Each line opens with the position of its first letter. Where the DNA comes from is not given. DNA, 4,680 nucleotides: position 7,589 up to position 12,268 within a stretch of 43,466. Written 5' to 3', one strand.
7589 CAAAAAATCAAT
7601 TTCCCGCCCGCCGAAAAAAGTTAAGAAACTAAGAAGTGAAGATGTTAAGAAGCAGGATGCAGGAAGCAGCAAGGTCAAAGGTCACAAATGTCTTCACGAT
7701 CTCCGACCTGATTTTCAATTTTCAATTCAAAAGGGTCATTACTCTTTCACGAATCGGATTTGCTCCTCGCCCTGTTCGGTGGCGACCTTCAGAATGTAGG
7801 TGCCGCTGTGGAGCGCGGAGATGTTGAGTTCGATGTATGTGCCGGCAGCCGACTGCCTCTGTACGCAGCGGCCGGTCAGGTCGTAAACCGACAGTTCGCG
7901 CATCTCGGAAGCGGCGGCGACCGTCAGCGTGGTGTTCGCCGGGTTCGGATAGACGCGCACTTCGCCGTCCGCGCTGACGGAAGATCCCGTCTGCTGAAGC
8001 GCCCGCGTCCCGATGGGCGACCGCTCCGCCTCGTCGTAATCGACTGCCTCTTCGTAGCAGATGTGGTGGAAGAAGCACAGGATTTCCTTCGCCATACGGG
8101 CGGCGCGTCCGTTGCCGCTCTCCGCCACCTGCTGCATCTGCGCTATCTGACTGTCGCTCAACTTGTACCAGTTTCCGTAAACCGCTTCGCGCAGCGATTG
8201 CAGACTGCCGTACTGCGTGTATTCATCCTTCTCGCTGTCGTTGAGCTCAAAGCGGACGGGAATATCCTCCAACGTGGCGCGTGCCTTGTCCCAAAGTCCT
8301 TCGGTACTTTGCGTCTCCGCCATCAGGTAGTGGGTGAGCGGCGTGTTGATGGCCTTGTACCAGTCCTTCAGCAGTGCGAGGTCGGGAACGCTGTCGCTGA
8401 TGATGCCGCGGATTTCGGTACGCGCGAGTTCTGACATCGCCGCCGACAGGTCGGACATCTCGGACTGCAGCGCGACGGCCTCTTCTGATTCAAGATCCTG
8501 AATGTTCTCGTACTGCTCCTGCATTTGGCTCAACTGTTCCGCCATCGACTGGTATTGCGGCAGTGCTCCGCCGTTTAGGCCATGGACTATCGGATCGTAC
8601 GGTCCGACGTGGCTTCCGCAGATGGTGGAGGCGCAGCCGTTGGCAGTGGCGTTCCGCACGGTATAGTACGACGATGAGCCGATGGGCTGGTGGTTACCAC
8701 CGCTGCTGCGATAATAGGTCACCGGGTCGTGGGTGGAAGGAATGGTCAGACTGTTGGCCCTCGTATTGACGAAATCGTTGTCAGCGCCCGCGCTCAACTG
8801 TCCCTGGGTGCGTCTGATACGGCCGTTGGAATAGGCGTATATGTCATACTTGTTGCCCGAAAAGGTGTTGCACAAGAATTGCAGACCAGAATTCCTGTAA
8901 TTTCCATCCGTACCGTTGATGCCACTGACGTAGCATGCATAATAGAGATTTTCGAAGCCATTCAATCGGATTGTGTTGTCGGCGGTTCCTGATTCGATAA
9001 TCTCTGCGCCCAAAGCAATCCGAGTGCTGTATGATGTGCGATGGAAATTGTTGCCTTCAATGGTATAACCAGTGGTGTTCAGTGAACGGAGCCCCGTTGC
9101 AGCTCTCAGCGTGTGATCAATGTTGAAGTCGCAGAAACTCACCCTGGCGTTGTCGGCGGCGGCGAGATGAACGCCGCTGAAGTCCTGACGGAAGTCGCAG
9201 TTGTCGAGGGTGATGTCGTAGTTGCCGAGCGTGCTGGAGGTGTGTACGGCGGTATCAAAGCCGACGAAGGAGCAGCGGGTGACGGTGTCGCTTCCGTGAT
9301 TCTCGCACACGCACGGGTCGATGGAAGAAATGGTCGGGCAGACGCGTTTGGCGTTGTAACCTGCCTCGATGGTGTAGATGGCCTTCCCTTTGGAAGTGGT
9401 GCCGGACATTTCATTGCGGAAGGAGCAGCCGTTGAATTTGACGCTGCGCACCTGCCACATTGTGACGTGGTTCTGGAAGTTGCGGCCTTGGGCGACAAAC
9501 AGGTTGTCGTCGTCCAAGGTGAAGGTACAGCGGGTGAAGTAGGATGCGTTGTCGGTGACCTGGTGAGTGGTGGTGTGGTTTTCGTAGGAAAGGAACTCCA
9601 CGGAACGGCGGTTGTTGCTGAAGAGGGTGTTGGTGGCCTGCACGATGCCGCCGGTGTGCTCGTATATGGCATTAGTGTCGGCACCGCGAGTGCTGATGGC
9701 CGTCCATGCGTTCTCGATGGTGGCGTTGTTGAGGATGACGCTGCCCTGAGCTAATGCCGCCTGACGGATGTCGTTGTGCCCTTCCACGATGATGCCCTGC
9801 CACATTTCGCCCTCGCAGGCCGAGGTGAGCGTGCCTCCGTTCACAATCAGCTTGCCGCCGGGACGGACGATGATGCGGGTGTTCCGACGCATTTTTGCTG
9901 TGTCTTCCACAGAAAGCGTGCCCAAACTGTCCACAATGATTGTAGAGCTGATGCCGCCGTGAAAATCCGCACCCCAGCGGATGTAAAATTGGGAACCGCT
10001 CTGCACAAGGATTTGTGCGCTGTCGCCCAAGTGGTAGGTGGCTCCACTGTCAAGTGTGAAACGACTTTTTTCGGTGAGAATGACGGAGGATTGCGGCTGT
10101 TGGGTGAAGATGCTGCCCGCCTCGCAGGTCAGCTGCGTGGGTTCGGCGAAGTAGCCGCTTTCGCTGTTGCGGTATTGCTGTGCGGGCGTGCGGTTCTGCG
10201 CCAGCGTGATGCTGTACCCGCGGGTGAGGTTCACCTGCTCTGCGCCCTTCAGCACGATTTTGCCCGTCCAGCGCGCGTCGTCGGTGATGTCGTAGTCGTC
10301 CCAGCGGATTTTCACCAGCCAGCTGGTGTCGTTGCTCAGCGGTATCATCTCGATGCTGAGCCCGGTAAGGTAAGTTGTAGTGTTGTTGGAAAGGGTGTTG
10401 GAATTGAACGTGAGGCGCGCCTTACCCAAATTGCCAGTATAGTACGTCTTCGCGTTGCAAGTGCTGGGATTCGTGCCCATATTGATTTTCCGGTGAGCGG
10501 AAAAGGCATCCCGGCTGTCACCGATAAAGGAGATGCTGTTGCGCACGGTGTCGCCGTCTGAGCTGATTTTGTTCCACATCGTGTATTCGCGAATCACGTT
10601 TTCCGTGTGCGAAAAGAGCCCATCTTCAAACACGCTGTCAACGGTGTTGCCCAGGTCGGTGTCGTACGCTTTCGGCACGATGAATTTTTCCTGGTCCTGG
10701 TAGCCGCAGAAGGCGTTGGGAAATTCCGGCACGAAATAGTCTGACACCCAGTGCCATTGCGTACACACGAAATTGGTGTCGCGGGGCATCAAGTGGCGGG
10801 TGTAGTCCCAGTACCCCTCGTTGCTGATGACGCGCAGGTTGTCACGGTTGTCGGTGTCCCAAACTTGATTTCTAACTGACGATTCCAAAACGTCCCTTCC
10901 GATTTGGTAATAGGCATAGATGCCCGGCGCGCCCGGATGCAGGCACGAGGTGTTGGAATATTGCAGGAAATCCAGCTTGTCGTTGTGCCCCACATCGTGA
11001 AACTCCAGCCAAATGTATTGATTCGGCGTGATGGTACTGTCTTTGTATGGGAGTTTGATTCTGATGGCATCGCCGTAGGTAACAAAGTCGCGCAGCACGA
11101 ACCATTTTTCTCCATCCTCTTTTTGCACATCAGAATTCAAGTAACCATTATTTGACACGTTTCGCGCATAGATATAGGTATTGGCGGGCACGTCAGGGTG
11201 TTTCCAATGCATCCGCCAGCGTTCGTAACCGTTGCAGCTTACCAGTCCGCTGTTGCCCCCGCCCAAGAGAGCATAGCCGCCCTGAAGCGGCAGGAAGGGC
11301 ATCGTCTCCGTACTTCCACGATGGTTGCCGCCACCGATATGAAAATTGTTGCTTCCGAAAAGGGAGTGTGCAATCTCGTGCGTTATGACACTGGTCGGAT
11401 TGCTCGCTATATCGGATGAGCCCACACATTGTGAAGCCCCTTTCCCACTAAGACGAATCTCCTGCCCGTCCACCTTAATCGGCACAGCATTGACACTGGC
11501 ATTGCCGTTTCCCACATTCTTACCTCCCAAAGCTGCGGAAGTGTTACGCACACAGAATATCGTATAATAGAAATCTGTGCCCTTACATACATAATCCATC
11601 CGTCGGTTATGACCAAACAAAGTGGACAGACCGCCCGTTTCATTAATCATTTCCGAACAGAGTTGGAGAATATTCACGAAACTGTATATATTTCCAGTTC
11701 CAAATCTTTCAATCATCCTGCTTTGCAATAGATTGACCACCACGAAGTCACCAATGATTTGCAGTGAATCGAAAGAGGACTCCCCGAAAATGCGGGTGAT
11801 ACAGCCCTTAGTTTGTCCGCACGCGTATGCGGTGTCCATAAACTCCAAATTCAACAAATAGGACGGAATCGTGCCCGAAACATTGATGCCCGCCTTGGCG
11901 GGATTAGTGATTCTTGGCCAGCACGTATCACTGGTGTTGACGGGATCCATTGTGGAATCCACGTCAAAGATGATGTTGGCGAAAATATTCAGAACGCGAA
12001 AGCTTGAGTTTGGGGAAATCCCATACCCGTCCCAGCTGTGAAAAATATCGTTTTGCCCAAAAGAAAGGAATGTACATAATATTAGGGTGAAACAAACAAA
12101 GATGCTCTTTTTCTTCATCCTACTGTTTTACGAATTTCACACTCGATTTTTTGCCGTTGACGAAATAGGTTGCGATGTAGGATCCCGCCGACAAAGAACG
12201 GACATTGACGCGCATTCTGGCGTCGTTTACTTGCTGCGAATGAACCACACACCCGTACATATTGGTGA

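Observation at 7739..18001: Accessory island of T9SS cargo genes with a dedicated membrane LytTR regulator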

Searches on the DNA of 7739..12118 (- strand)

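Call 82: build_rna_model(alignment_id=A9, structure=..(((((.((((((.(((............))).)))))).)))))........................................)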
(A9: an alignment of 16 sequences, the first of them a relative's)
Model R1 built from alignment A9 (16 sequences, 86 columns); structure: as given.
model positions 82; base pairs 14; branch points 0; effective number of sequences 2.89; information 0.692 bits per position. Calibrated on 0.2 Mb of random sequence (short: E-values are rough).
structure used (alignment columns):
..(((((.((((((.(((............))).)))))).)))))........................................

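Call 84: search_with_rna_model(model_id=R1, sources=[window, L001, L002, L003, L004, L005, L006, L007, L008, L009, L010, L011, L012, L013, L014, L015, L016, L017, L018, L019, L020, L021, L022, L023, L024, L025, L026, L027, L028, L029, L030, L031, L032, L033, L034, L035, L036, L037, L038, L039, L040, L041, L042, L043, L044, L045, L046, L047, L048, L049, L050, L051, L052, L053, L054, L055, L056, L057, L058, L059, L060, L061, L062, L063, L064, L065, L066, L067, L068, L069, L070, L071, L072, L073, L074, L075, L076, L077, L078, L079, L080, L081, L082], max_evalue=1)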
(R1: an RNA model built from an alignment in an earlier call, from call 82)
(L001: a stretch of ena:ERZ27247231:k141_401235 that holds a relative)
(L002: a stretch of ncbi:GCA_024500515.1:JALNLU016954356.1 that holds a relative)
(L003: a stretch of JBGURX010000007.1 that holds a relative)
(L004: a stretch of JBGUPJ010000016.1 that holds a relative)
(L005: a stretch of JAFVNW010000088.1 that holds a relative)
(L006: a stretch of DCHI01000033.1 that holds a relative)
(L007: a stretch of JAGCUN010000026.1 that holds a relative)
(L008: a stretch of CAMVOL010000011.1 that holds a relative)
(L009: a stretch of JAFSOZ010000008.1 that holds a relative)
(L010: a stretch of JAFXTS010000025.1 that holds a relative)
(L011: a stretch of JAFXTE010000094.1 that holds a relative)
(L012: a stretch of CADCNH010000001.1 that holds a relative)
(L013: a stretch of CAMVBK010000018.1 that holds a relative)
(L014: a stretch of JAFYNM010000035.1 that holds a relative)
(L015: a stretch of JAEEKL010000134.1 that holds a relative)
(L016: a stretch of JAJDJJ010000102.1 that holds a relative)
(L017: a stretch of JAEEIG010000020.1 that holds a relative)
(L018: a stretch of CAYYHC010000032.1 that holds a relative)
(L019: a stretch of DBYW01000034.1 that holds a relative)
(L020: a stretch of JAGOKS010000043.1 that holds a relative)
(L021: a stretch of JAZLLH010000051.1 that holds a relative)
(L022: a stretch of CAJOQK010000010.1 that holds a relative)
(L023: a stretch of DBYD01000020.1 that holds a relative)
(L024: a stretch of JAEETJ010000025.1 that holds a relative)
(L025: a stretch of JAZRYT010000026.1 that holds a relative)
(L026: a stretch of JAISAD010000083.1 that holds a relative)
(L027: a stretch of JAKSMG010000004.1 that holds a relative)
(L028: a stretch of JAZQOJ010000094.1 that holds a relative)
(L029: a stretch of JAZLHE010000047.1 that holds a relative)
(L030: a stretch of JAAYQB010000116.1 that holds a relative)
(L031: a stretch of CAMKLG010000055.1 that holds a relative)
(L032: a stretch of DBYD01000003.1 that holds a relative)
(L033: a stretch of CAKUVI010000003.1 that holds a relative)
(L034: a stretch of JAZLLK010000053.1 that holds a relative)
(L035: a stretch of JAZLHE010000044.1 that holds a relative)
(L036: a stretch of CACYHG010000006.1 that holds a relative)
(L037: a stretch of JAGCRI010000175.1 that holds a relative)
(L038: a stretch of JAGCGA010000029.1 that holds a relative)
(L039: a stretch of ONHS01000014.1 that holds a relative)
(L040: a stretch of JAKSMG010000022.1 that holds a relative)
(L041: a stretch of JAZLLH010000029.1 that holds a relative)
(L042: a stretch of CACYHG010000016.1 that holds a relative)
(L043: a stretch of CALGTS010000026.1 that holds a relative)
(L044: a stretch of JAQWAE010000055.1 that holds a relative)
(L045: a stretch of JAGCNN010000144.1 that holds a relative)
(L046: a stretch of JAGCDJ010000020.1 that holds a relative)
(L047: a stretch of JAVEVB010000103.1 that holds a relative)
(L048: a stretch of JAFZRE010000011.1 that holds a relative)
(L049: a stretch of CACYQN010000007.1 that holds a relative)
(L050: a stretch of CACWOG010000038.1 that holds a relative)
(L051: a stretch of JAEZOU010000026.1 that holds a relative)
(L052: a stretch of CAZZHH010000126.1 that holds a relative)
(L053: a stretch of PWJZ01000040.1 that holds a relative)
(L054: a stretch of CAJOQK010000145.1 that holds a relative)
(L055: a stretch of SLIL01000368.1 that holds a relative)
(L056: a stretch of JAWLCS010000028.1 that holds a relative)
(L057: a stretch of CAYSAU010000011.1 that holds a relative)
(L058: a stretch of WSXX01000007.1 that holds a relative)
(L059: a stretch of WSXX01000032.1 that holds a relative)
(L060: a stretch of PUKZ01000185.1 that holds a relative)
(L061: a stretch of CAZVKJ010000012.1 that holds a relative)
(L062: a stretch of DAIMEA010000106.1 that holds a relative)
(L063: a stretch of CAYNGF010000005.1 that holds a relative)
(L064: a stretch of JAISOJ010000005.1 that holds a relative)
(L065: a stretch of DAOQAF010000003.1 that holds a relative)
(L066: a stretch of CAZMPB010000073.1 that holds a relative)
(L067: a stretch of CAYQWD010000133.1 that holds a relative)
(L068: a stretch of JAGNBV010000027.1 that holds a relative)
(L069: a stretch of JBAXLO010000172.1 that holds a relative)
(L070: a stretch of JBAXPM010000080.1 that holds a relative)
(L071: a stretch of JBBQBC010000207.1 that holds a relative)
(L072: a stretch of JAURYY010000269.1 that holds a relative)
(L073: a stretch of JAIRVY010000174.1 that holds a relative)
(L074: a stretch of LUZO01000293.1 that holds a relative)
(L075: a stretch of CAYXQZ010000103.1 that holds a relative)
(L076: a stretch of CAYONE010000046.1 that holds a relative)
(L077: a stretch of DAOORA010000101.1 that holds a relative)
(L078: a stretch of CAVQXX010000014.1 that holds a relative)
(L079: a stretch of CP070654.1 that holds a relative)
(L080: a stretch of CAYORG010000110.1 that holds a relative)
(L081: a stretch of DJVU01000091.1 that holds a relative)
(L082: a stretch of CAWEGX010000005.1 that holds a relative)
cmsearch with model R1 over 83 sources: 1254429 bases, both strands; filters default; matches with E-value up to 1: 12.
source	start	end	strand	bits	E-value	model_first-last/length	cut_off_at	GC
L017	6997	7078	+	98.6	1.9e-18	1-82/82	no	0.45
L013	7745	7826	+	94.2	1.8e-17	1-82/82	no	0.5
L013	15696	15777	+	92.3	4.7e-17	1-82/82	no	0.45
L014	9231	9312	+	91.9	5.6e-17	1-82/82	no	0.55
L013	2722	2803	+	91.3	7.8e-17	1-82/82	no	0.51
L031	3790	3870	+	85.2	1.7e-15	1-82/82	no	0.43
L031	9416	9497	+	77.5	8.4e-14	1-82/82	no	0.46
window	18020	18100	-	76.6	1.3e-13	1-82/82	no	0.41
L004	7685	7765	+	72.9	8.5e-13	1-82/82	no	0.42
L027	9210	9290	+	55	7.3e-09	1-82/82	no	0.35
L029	9207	9287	+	52.4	2.6e-08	1-82/82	no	0.33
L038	8997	9082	+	48.3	2.2e-07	1-82/82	no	0.37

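Call 85: search_with_rna_model(model_id=R1, sources=[L083, L084, L085, L086, L087, L088, L089, L090, L091, L092, L093, L094, L095, L096, L097, L098, L099, L100, L101, L102, L103, L104, L105, L106, L107, L108, L109, L110, L111, L112, L113, L114, L115, L116, L117, L118, L119, L120, L121, L122, L123, L124, L125, L126, L127, L128, L129, L130, L131, L132, L133, L134, L135, L136, L137, L138, L139, L140, L141, L142, L143, L144, L145, L146, L147, L148, L149, L150, L151, L152, L153, L154, L155, L156, L157, L158, L159, L160, L161, L162, L163, L164, L165], max_evalue=1)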
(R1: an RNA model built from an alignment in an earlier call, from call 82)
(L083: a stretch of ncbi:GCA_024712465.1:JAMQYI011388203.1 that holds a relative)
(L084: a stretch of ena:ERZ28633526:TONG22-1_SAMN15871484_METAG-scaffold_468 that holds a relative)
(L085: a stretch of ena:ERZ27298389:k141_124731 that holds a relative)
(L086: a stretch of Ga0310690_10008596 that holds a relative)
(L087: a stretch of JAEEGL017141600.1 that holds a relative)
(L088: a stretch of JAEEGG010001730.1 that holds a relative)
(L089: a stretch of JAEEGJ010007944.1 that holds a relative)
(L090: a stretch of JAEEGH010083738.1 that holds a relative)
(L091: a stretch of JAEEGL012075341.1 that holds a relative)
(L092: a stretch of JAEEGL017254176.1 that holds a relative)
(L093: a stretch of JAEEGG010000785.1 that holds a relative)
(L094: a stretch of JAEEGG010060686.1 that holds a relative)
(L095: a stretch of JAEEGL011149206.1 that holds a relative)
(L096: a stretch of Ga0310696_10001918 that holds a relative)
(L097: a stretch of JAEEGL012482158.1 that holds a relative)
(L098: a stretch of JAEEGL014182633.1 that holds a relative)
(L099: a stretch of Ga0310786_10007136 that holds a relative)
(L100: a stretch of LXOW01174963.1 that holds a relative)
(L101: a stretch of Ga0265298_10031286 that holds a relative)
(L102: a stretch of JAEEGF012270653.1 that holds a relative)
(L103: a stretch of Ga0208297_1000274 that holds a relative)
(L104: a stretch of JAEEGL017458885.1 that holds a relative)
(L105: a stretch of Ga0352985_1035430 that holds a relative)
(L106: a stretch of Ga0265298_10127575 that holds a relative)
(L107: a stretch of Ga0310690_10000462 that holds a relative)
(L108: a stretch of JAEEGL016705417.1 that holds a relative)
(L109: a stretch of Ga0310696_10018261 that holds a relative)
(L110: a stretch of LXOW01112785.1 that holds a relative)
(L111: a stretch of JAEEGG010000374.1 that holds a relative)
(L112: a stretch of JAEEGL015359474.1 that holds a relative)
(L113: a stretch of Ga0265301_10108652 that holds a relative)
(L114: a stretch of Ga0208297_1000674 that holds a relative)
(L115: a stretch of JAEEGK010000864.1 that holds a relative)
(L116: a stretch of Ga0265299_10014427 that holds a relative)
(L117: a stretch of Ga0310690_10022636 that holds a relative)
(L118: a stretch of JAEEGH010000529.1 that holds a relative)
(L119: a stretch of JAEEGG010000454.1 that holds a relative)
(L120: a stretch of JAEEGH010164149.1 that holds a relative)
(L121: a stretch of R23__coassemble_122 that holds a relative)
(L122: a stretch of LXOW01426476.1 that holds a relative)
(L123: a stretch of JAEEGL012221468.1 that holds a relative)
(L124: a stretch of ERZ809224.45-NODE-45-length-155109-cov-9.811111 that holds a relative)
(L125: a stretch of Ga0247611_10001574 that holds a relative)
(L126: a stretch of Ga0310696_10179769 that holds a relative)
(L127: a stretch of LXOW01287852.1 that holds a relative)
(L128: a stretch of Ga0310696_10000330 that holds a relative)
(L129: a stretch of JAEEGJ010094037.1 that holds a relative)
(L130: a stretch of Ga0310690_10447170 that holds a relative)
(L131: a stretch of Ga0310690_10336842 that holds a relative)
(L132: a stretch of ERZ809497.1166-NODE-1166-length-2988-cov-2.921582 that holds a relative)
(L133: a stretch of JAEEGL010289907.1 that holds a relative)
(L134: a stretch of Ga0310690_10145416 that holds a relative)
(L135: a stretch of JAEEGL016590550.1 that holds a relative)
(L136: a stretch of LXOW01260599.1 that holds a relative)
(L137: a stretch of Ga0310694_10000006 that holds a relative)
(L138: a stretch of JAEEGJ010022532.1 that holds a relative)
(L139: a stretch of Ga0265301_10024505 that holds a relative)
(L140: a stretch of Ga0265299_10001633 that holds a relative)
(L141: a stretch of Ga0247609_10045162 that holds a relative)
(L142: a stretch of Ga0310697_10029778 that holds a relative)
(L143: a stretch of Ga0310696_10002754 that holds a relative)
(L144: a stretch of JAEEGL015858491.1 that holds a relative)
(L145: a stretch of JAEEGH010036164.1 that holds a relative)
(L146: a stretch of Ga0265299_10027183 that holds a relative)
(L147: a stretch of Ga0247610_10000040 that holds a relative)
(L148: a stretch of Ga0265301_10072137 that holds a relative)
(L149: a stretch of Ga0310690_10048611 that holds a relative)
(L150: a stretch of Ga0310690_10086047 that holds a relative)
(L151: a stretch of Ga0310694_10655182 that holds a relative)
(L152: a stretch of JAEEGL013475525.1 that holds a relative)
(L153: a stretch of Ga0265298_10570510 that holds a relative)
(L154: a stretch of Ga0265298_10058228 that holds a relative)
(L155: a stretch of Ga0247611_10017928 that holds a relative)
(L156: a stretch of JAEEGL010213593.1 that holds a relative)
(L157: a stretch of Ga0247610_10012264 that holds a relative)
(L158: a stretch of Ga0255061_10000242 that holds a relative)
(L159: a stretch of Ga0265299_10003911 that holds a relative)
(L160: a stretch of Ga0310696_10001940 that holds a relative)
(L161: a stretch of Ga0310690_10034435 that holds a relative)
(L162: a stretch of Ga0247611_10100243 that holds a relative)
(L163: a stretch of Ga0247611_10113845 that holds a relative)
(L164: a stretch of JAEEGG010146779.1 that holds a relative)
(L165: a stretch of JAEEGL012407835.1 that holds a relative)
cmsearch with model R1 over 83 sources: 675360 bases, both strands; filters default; matches with E-value up to 1: 14.
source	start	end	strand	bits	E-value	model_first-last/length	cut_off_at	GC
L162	286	367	+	99.7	5.8e-19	1-82/82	no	0.43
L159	9629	9710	+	97.6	1.7e-18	1-82/82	no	0.45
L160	3687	3768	+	97.6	1.7e-18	1-82/82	no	0.45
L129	1036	1117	+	96.6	2.8e-18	1-82/82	no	0.43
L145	8746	8827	+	96.2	3.5e-18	1-82/82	no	0.45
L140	9913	9993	+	83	2.7e-15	1-82/82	no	0.44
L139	3858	3938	+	82.8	3.1e-15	1-82/82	no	0.46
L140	11395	11475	+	82.8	3.1e-15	1-82/82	no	0.46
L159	6372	6456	+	74.4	2.1e-13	1-82/82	no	0.45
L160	430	514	+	74.4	2.1e-13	1-82/82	no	0.45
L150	2638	2720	+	74.2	2.3e-13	1-82/82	no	0.48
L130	1336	1417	+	66.3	1.3e-11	1-82/82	no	0.4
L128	8589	8671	+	52.9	1.1e-08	1-82/82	no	0.45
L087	8545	8620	+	41.6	3.4e-06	1-82/82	no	0.36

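Call 98: search_rna_families(sources=[L017, L162, L145, L129], threshold=evalue, max_evalue=1)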
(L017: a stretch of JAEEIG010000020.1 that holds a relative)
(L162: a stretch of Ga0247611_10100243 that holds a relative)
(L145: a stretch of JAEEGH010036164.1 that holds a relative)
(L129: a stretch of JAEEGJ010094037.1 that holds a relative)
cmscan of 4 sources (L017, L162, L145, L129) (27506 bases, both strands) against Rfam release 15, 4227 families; matches with E-value up to 1: 2.
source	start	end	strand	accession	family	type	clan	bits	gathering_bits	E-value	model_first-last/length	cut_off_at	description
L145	3014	3133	-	RF04120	MIR5998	Gene; miRNA;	-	39.8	180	2.2e-05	1-173/173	no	MIR5998 microRNA precursor family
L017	6866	7005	+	RF00168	Lysine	Cis-reg; riboswitch;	-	21.7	30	0.077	1-182/182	no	Lysine riboswitch aptamer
